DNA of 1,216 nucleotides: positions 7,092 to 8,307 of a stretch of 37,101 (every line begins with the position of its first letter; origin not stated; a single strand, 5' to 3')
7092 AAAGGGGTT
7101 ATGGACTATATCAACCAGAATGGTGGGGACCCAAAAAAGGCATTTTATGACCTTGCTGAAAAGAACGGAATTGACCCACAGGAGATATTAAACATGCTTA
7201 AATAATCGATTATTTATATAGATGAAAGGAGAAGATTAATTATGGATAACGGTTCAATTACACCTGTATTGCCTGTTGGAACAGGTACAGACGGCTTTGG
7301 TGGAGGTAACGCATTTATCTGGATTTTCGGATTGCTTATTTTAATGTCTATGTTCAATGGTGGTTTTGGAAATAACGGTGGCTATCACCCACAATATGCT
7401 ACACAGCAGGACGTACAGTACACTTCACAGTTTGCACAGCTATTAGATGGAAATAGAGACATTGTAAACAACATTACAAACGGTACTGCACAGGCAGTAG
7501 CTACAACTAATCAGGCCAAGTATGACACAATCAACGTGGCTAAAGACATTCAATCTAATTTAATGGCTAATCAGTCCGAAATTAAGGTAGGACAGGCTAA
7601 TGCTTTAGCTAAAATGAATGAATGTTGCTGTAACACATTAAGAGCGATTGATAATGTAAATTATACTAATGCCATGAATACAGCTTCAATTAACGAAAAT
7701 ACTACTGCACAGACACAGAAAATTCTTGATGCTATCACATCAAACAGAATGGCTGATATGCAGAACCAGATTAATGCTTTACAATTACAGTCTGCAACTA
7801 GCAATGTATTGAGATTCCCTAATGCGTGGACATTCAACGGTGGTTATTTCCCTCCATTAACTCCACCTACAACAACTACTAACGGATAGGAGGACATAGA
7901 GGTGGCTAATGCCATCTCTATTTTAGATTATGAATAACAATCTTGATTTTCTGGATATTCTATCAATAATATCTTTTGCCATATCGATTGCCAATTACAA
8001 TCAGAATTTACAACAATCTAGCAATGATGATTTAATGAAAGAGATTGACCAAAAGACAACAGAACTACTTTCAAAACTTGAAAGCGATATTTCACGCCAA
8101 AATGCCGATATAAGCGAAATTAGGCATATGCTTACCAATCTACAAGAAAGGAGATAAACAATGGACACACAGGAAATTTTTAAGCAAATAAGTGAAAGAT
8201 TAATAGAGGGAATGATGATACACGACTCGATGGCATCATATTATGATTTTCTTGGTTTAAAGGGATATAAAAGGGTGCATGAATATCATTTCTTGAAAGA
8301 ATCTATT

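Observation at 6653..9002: Opposite-strand six-gene cassette of unknown function (candidate accessory or host-interaction system)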

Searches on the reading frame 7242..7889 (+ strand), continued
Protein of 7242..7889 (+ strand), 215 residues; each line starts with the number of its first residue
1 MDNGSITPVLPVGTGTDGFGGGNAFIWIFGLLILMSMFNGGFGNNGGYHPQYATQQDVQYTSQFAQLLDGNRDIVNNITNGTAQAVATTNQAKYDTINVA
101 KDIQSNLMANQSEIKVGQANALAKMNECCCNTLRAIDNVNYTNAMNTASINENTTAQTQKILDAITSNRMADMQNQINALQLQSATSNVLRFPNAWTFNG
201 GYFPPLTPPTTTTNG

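Call 55: search_protein_families(library=phrogs, alignment_id=A5, max_evalue=0.00001)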
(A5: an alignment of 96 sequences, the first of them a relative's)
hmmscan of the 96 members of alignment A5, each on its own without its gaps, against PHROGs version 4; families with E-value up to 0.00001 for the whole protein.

A. member 1, L132:6963-7211:+ (82 aa): 1 family
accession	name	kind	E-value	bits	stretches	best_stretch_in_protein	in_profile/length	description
phrog_36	-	transcription regulation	1.5e-07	32.2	1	36-79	141-183/220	transcriptional regulator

B. families by the number of members that match (of 96 scanned): 101 families (the first 25 are shown)
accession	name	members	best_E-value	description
phrog_1794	-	4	5.3e-35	amidase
phrog_3088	-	3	1.7e-40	amidase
phrog_670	-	3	1.2e-37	endolysin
phrog_9611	-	3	2.4e-27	endolysin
phrog_21357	-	3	1.3e-23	endolysin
phrog_9589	-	3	2.3e-20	endolysin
phrog_5182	-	3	7.3e-20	endolysin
phrog_23201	-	3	3e-19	-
phrog_36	-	3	3.2e-11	transcriptional regulator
phrog_2038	-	2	9.4e-75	upper collar connector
phrog_940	-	2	4.9e-66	nuclease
phrog_14030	-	2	5.4e-46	-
phrog_3225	-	2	8.6e-42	adaptor Ad4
phrog_38078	-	2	2.3e-29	-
phrog_1493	-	2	7.6e-29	endolysin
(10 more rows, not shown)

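Call 70: search_dna_similar(query=L110:2718-3128:+, collection=phages, mode=protein, max_evalue=0.01, max_rows=30)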
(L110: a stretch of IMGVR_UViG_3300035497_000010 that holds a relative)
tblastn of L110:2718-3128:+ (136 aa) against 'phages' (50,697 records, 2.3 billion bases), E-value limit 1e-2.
No match.

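Call 71: search_dna_similar(query=window:7242-7889:+, collection=plasmids, mode=protein, max_evalue=0.001, max_rows=15)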
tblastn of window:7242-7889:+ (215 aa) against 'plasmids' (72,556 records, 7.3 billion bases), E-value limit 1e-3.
No match.

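Call 79: search_solved_structures(query=A7, max_evalue=1, show_alignments=1)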
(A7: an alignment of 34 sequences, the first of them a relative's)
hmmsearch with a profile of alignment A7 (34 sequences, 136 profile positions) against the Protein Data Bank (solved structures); distinct sequences matched with E-value up to 1: 17.
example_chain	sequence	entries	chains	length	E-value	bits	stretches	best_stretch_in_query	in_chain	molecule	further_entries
5kca_A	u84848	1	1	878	8.4e-09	38.6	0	7-85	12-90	Cerebellin-1,Cerebellin-1,Cerebellin-1,Glutamate receptor ionotropic, delta-2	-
2z5w_A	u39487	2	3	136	1.4e-08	37.8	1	8-135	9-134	BclA protein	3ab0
3twi_A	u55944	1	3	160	1.5e-08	37.8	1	8-135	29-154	BclA protein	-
2r6q_A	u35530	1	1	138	1.7e-08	37.6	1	8-135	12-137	BclA protein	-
1wck_A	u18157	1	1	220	7.2e-08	35.6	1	8-135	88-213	BCLA PROTEIN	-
3tyj_A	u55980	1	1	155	1.2e-07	34.9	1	8-135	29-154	BclA protein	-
1wlh_A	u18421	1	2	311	0.005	19.9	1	47-124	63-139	Gelation factor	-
9ly6_A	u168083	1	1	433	0.019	18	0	18-98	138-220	CD276 antigen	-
9ly5_C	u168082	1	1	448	0.021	17.9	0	18-98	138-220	CD276 antigen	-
1x60_A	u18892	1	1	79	0.036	17.1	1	35-67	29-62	Sporulation-specific N-acetylmuramoyl-L-alanine amidase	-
5kwr_A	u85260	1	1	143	0.05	16.6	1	6-86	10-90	Cerebellin-1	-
5kc5_A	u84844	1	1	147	0.054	16.6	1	6-86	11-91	Cerebellin-1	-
5kc6_A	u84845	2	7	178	0.08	16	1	6-86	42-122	Cerebellin-1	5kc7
5h48_A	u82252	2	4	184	0.087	15.9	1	7-86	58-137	Cerebellin-1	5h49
1ksr_A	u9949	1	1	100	0.49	13.5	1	46-88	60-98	GELATION FACTOR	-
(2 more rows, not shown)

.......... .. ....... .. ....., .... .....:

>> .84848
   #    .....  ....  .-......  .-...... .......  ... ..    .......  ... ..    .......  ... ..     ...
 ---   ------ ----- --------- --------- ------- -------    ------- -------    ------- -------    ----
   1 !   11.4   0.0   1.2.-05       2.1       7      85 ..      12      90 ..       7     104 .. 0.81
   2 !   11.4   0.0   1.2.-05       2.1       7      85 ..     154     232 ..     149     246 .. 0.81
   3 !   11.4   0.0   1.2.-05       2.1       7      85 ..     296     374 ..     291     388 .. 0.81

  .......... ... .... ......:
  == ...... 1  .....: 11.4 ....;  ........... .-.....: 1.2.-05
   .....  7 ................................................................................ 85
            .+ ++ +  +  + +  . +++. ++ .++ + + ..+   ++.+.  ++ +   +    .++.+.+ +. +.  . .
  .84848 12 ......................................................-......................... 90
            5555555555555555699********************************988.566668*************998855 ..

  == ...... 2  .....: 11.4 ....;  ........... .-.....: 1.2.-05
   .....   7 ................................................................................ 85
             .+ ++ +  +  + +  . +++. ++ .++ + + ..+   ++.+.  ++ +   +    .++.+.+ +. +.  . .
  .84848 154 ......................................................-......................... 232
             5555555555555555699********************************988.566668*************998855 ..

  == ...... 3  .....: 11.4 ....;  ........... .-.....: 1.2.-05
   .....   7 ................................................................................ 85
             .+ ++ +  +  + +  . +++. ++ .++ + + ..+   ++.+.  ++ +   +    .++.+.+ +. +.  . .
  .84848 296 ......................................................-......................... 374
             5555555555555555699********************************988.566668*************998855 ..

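Call 80: search_protein_representatives(alignment_id=A1)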
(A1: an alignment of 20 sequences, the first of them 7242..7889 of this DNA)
Query: 20 sequences, 212 profile positions. Proteins with E-value up to 0.001 (for the whole library): 1193; up to 1e-10: 482; up to 1e-30: 122. The best 150 are listed.
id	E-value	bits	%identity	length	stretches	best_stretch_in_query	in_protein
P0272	4.1e-81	287.8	-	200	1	4-212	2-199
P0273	3.7e-80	284.7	-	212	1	5-212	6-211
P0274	3.6e-73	261.9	-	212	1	1-209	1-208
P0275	5.2e-73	261.3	-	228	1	2-211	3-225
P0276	3.0e-72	258.9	-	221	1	1-209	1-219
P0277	2.5e-68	246.0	-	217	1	3-210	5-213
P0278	1.5e-65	236.9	-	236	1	5-210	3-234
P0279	3.1e-65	235.9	-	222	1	7-209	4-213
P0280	2.4e-62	226.5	-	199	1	1-211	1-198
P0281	2.9e-60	219.7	-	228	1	14-206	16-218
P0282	4.4e-60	219.1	-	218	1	1-205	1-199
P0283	1.6e-59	217.3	-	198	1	16-211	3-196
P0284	2.4e-58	213.4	-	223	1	1-209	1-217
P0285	1.5e-55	204.3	-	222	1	1-210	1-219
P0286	7.8e-55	202.0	-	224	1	1-211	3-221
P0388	8.9e-32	126.6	-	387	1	117-211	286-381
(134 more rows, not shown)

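Call 94: search_protein_families(library=pfam, proteins=[L032:1949-2152:+, L067:4003-4263:+, L103:135-365:+, L032:5065-6768:+, L032:4632-4958:+, P0388], max_evalue=0.01)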
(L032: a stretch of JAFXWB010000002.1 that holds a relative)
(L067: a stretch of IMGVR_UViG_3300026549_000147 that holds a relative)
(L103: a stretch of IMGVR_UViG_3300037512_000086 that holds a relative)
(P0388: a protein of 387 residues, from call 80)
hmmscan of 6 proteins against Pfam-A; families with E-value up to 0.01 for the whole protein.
L032:1949-2152:+ (67 aa): 2 families
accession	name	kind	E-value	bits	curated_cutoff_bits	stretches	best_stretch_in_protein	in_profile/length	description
PF13384.12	HTH_23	-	0.0018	18.5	24.6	1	21-56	3-38/50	Homeodomain-like domain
PF04545.22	Sigma70_r4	-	0.0054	16.7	24.1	1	21-55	6-40/50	Sigma-70, region 4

L067:4003-4263:+ (86 aa): 0 families

L103:135-365:+ (76 aa): 0 families

L032:5065-6768:+ (567 aa): 5 families
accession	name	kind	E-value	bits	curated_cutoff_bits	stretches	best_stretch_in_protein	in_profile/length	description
PF00176.29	SNF2-rel_dom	-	9.8e-26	90.9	24.9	1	110-386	17-283/290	SNF2-related domain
PF00271.37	Helicase_C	-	9.5e-20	71.3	23.5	1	403-515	2-110/110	Helicase conserved C-terminal domain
PF04851.21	ResIII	-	5.6e-05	23.6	22.5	1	117-269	30-162/164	Type III restriction enzyme, res subunit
PF07443.18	HARP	-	0.003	17.5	25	1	20-55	3-38/55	HepA-related protein (HARP)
PF16203.11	ERCC3_RAD25_C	-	0.0037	17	27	1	402-496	44-132/248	ERCC3/RAD25/XPB C-terminal helicase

L032:4632-4958:+ (108 aa): 0 families

P0388 (387 aa): 1 family
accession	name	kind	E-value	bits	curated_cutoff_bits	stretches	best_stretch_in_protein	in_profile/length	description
PF10145.14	PhageMin_Tail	-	4.2e-17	63.1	33.2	1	155-268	38-161/201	Phage-related minor tail protein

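Call 99: find_encoding_contigs(protein=P0388, flank=6000, max_places=3)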
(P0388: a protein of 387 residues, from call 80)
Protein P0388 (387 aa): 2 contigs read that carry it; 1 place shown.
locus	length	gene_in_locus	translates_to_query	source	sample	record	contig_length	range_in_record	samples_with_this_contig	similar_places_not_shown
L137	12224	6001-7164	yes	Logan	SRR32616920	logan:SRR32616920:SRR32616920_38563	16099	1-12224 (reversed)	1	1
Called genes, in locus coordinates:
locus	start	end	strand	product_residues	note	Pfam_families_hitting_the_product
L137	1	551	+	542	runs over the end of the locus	PF06152:Phage_min_cap2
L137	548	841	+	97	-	-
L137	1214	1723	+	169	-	-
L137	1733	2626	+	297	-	-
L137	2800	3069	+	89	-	-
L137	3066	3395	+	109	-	PF10665:Minor_capsid_1 (weak)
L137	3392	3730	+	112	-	PF11114:Minor_capsid_2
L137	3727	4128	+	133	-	-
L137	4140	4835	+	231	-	PF02368:Big_2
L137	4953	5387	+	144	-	-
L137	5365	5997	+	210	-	PF06854:Phage_Gp15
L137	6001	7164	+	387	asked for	PF10145:PhageMin_Tail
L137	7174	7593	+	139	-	-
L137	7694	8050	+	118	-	PF05105:Phage_holin_4_1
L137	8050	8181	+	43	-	-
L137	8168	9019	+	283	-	PF05257:CHAP, PF01471:PG_binding_1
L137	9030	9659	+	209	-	-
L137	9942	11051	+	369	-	-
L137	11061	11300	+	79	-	-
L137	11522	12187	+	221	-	PF12844:HTH_19 (weak), PF01381:HTH_3, PF00717:Peptidase_S24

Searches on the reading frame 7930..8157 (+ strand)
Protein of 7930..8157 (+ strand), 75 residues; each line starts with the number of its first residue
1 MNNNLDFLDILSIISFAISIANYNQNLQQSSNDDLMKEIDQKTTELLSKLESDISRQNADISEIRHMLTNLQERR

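Call 8: search_protein_families(library=pfam, proteins=[window:7930-8157:+], max_evalue=1)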
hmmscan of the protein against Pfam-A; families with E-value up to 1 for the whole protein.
window:7930-8157:+ (75 aa): 4 families
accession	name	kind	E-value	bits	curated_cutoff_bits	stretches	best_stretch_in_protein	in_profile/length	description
PF04740.18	LXG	-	0.011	16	26.5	1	25-70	145-195/202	LXG domain of WXG superfamily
PF07889.17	DUF1664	-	0.077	13.5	34.6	1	32-73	74-115/124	Protein of unknown function (DUF1664)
PF18879.6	EspA_EspE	-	0.13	13.1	27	1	24-55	45-76/84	EspA/EspE family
PF07122.16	VLPT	-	0.24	11.6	27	1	27-35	2-10/30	Variable length PCR target protein (VLPT)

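Call 9: search_protein_families(library=phrogs, proteins=[window:7930-8157:+], max_evalue=0.1)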
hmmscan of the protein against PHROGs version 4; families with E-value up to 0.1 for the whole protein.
window:7930-8157:+ (75 aa): 4 families
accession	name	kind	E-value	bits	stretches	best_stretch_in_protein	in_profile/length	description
phrog_1863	-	unknown function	0.0058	17.5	1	10-74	11-73/97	-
phrog_473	-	head and packaging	0.022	16.2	1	26-73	23-72/75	virion structural protein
phrog_5516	-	unknown function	0.044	14.8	1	17-57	49-89/90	-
phrog_1009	-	unknown function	0.091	13.9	0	6-75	7-64/103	-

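Call 20: search_protein_families(library=ncbifam, proteins=[window:7930-8157:+], max_evalue=1)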
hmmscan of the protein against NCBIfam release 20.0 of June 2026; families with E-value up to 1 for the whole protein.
window:7930-8157:+ (75 aa): 2 families
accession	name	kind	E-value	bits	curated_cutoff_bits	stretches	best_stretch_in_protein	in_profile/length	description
TIGR02050.1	gshA_cyan_rel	subfamily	0.036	13.4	176.4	1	20-71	23-74/287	YbdK family carboxylate-amine ligase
NF002797.0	PRK02936.1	equivalog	0.053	12.2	496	1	17-65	270-317/385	acetylornithine transaminase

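Call 21: search_protein_families(library=padloc, proteins=[window:7930-8157:+], max_evalue=1)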
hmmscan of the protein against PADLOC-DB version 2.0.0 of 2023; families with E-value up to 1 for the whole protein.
window:7930-8157:+ (75 aa): 1 family
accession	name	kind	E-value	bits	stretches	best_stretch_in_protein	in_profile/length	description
PDLC00610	ZorB1|ZorB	-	0.0066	14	1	8-61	30-81/254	MotB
